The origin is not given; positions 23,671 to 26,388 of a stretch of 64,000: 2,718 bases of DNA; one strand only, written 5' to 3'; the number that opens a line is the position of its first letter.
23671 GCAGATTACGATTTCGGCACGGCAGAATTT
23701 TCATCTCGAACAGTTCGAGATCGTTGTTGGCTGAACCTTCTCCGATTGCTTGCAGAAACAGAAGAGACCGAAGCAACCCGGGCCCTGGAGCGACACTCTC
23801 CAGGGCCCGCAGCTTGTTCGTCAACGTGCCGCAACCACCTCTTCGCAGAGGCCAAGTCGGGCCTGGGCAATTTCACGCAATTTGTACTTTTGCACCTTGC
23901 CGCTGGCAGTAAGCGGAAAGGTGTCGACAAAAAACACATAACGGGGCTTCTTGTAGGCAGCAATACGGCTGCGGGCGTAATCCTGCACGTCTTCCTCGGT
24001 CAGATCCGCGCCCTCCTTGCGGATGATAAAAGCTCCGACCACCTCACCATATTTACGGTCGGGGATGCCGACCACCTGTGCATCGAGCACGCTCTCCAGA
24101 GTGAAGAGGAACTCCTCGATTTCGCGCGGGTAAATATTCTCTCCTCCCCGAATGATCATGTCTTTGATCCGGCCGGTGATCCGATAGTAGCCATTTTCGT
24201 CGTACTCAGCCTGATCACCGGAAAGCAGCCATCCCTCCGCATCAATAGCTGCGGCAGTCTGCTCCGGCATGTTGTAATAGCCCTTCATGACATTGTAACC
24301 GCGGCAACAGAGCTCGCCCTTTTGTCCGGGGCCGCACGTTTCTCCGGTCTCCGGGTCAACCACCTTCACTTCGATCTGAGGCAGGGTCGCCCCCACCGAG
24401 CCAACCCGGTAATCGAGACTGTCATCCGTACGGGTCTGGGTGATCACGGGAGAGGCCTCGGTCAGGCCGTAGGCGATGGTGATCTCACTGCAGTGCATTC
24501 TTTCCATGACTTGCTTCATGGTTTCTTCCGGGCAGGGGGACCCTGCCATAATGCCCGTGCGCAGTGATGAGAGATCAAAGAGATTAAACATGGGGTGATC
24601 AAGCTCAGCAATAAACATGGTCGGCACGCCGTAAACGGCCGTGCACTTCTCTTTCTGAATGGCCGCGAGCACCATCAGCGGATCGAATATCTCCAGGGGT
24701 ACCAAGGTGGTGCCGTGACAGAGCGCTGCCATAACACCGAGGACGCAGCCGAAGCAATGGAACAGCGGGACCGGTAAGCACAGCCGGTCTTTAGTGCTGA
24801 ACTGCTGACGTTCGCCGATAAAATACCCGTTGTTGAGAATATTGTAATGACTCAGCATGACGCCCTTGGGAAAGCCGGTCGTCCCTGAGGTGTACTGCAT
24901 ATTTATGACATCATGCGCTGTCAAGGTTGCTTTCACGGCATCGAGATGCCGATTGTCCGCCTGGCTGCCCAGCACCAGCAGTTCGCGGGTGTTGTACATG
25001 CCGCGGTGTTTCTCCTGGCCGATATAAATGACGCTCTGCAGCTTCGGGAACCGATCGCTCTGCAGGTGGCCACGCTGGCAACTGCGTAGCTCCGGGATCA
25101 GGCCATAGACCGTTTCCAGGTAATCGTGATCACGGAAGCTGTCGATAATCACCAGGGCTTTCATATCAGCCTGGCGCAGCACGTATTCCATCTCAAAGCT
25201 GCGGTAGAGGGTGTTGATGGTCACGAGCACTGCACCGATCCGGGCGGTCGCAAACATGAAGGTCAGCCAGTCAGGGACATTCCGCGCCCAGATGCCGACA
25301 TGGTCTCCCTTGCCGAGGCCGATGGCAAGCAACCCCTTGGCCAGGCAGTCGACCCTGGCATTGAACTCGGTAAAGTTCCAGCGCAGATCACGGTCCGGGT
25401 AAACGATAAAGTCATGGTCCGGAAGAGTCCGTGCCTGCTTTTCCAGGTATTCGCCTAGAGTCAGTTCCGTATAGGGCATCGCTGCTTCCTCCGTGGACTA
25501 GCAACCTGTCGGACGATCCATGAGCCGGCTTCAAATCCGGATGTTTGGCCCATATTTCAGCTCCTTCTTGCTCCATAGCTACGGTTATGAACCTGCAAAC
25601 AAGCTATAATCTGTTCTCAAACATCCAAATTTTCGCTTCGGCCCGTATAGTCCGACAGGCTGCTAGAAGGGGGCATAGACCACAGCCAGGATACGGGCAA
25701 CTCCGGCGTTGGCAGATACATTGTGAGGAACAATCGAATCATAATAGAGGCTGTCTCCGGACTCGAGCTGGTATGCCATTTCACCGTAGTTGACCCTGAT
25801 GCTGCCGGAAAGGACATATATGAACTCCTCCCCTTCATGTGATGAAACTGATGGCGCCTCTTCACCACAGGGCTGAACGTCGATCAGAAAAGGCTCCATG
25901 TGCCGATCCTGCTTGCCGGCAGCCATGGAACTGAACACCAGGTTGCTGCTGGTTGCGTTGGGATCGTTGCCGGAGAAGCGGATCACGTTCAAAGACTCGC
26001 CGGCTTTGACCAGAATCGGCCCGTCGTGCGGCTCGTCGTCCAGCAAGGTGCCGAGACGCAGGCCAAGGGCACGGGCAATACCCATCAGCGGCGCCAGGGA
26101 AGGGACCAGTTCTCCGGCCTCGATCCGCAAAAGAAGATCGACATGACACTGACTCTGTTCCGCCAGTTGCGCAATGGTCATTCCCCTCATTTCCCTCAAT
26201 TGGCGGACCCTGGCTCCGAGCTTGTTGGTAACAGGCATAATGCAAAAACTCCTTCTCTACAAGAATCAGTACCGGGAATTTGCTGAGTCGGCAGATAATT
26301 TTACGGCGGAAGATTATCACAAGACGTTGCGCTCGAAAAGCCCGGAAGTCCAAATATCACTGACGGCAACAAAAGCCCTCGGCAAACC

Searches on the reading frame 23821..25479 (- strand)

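Call 73: search_protein_families(library=pfam, proteins=[window:23821-25479:-], max_evalue=0.00001)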
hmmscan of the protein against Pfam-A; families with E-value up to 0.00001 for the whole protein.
window:23821-25479:- (552 aa): 2 families
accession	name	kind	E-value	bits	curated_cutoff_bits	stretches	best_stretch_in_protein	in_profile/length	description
PF00501.34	AMP-binding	-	2.2e-101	339.9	29.9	1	12-402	1-384/384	AMP-binding enzyme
PF13193.12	AMP-binding_C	-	1.2e-18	68.2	24.5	1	453-528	1-76/76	AMP-binding enzyme C-terminal domain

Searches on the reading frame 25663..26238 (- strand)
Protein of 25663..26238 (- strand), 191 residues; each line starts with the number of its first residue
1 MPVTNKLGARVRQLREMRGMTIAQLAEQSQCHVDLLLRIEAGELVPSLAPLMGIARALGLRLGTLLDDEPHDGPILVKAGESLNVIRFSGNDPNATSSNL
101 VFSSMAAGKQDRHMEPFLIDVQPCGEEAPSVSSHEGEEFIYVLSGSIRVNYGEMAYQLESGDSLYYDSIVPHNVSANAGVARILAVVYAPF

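Call 66: search_protein_families(library=pfam, proteins=[window:25663-26238:-], max_evalue=0.001)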
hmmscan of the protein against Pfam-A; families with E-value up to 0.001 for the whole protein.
window:25663-26238:- (191 aa): 6 families
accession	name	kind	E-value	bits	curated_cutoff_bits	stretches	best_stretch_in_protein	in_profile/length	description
PF07883.17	Cupin_2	-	1.9e-14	53.5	27.2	1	119-186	3-69/70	Cupin domain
PF13560.12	HTH_31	-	1.2e-10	42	27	1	7-60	2-56/64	Helix-turn-helix domain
PF13443.12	HTH_26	-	7.2e-08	33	22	1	11-70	2-62/63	Cro/C1-type HTH DNA-binding domain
PF01381.28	HTH_3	-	7.9e-08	32.7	23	1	11-63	1-53/55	Helix-turn-helix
PF05899.18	Cupin_3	-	0.00011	22.2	23.5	1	135-166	25-56/74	EutQ-like cupin domain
PF12844.13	HTH_19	-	0.00024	21.4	30.2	1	8-66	1-59/64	Helix-turn-helix domain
